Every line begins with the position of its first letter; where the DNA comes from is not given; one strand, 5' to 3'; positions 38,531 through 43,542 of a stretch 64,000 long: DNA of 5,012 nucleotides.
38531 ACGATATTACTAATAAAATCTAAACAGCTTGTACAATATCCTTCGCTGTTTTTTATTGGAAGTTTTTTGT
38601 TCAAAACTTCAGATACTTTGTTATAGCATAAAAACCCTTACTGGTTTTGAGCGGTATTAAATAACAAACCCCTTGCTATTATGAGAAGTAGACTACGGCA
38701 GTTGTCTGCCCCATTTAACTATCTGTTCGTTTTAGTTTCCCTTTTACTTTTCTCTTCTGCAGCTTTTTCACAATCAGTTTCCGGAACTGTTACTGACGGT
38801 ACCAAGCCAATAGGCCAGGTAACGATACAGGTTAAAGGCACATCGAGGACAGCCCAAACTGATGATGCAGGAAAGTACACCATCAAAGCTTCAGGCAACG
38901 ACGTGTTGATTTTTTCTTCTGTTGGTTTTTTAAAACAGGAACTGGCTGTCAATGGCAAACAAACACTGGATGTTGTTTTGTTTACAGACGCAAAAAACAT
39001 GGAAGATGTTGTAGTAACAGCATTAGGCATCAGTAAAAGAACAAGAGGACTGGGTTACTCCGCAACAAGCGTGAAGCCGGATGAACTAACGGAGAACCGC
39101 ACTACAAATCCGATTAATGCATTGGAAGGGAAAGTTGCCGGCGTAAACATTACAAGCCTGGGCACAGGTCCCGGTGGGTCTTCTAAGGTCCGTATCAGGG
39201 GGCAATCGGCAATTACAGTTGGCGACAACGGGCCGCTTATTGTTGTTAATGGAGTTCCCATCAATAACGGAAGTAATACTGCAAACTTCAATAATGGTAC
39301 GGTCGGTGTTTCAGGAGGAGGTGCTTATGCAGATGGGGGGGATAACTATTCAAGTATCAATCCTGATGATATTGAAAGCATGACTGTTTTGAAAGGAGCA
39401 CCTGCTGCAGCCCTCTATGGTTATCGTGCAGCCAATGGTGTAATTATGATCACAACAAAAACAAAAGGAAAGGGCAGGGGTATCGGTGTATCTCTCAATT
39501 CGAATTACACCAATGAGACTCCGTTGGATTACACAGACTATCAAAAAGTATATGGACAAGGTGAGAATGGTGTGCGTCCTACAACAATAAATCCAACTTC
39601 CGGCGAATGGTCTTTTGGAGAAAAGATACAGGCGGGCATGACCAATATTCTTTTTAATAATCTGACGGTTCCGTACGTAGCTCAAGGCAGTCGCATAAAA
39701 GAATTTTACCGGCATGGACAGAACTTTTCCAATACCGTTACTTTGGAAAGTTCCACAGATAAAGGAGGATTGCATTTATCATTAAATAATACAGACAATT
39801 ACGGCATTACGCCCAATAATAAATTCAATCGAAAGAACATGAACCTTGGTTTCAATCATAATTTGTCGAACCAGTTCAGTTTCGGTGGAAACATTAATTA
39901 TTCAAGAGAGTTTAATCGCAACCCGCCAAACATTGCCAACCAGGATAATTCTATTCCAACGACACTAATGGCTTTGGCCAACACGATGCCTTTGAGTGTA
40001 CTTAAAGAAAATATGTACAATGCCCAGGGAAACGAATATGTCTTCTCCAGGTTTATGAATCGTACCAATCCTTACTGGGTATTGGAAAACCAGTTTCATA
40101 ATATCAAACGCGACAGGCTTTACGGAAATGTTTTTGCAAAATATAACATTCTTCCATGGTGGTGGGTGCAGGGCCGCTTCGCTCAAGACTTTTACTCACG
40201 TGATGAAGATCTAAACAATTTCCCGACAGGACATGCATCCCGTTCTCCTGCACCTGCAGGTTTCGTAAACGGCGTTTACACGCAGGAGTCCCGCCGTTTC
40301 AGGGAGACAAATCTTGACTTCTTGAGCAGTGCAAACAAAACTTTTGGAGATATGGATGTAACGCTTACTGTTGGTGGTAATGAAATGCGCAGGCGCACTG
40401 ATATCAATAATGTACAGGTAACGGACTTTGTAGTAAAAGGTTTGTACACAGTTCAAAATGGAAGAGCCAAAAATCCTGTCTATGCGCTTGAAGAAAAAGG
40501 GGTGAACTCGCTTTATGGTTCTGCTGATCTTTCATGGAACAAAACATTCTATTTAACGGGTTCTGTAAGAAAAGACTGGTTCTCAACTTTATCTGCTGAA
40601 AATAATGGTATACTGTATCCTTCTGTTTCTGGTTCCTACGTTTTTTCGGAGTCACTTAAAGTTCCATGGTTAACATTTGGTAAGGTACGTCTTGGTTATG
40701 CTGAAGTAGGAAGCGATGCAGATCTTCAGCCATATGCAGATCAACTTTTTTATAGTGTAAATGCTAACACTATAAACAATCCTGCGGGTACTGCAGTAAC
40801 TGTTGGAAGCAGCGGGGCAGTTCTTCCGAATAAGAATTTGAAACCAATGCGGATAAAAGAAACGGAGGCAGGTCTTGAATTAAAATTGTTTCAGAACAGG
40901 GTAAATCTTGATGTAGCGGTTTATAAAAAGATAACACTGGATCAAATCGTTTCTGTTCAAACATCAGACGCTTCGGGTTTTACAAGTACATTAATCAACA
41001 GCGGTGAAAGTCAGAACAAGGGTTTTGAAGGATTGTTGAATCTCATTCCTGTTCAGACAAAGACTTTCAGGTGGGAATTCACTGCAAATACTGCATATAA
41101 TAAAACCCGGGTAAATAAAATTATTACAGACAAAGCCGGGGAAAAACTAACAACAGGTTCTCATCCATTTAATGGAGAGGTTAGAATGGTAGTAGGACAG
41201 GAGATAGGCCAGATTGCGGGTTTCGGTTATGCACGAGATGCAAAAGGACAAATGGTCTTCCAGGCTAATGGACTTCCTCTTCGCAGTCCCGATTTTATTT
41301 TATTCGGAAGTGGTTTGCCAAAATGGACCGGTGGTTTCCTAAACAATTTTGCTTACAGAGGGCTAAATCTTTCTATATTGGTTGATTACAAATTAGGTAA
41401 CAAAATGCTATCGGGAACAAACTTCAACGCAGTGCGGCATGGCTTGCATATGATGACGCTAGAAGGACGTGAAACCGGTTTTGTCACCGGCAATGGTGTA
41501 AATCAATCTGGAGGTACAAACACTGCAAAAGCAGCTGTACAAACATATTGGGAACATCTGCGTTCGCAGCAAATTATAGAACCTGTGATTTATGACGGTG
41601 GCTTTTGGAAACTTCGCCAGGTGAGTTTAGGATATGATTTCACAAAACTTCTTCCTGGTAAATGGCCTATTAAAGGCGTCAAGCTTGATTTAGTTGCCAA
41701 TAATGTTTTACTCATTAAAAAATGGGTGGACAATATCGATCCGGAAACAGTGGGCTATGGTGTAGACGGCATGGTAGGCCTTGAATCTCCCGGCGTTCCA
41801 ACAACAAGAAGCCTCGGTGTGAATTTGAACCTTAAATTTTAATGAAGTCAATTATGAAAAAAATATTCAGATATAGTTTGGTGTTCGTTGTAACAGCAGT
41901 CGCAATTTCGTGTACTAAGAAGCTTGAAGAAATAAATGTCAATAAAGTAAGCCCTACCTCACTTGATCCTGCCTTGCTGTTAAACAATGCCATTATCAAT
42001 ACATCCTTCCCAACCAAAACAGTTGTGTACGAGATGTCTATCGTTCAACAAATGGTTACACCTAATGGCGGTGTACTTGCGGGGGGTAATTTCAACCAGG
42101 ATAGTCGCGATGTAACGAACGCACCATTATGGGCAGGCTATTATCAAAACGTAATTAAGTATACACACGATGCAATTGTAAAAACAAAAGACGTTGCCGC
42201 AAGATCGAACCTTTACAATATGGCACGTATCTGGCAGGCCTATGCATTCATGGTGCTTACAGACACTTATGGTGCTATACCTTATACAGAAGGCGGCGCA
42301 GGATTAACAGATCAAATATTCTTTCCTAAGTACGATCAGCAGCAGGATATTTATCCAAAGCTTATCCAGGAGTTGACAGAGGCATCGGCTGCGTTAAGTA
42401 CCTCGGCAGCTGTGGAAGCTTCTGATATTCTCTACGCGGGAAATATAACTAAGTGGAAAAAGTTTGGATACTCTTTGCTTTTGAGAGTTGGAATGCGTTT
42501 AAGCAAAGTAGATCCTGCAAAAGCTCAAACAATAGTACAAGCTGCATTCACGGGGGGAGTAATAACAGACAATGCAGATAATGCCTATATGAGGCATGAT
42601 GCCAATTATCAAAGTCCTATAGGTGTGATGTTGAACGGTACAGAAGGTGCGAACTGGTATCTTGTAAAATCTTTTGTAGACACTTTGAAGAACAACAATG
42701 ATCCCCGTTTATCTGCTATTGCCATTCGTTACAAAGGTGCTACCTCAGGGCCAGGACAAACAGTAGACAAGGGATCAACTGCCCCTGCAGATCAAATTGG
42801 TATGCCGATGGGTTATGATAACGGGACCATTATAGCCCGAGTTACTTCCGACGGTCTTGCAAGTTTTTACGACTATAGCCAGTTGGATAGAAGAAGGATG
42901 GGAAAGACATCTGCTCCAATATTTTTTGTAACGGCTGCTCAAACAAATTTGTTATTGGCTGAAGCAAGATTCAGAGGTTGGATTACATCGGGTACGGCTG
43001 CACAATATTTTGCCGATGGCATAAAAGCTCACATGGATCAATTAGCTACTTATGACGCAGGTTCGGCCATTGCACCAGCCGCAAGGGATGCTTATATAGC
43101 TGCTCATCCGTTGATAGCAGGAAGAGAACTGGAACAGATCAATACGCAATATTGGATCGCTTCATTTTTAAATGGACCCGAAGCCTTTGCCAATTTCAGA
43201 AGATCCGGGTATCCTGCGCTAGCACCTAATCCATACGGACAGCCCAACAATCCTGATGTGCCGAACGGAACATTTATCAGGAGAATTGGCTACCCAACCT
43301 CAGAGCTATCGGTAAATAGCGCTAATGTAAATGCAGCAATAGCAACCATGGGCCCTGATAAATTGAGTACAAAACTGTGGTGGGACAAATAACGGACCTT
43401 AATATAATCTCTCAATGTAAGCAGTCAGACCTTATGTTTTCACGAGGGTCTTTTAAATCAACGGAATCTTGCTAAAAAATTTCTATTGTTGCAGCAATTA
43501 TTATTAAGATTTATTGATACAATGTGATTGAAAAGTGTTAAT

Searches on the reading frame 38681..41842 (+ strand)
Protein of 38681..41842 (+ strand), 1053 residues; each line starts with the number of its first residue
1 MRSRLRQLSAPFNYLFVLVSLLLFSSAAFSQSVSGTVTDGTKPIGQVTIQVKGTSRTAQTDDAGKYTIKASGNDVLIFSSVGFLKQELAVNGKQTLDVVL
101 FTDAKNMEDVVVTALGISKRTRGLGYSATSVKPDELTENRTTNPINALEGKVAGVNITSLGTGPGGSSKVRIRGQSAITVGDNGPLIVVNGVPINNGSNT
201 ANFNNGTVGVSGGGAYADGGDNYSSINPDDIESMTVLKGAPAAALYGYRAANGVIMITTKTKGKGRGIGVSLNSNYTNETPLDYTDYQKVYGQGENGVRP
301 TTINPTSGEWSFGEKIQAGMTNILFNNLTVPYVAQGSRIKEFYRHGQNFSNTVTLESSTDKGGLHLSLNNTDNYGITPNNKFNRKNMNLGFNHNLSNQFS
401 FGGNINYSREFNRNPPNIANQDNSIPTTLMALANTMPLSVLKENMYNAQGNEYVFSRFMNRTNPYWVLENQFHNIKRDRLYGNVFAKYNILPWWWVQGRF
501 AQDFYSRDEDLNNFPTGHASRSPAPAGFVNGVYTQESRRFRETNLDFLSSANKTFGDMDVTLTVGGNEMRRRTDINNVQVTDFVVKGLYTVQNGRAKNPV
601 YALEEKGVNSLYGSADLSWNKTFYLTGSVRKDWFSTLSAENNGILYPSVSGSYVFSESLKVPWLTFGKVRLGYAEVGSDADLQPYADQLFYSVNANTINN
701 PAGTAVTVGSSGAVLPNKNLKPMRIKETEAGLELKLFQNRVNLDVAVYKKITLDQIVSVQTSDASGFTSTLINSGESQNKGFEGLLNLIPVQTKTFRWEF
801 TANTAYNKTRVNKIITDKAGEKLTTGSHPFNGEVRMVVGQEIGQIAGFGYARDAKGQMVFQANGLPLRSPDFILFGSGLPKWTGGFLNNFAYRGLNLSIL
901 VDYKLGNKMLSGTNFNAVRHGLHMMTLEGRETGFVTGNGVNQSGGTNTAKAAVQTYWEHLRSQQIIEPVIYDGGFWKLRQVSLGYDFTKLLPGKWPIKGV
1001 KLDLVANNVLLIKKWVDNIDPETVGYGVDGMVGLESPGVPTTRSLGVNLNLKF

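Call 8: search_protein_families(library=pfam, proteins=[window:38681-41842:+])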
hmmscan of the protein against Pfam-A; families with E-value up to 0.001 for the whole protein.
window:38681-41842:+ (1053 aa): 3 families
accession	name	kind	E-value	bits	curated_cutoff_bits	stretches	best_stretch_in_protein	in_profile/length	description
PF07715.20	Plug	-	4.6e-19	69.4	23.9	1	125-254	6-107/107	TonB-dependent Receptor Plug Domain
PF13715.12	CarbopepD_reg_2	-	1.1e-13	51.5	32.2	1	33-112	1-88/88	CarboxypepD_reg-like domain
PF13620.12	CarboxypepD_reg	-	3.1e-09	37.5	32.3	1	32-99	1-80/82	Carboxypeptidase regulatory-like domain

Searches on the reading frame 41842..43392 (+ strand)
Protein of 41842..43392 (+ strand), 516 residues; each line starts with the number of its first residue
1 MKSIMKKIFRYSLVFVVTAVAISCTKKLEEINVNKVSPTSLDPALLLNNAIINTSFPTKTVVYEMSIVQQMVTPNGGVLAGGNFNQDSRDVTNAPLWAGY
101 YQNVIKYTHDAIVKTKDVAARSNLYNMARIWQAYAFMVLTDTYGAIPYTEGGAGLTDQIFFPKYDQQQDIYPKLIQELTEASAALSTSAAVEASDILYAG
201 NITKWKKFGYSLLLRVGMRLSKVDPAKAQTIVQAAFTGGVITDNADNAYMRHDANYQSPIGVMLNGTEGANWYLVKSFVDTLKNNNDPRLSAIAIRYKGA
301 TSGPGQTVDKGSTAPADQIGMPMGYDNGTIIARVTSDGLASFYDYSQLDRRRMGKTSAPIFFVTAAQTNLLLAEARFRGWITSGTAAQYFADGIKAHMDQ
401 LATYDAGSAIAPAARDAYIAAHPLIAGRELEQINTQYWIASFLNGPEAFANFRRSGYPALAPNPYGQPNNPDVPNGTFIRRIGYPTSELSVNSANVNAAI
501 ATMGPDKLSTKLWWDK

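Call 8: search_protein_families(library=pfam, proteins=[window:41842-43392:+])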
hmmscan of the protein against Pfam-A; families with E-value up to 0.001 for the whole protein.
window:41842-43392:+ (516 aa): 3 families
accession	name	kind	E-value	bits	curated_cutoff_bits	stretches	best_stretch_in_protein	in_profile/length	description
PF12771.13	SusD-like_2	-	2.1e-80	271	27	1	39-475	5-410/415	Starch-binding associating with outer membrane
PF12741.13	SusD-like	-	1.7e-65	222.4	27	2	93-407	79-366/495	Susd and RagB outer membrane lipoprotein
PF14322.12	SusD-like_3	-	9.6e-06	26.4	27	1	47-189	22-169/191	Starch-binding associating with outer membrane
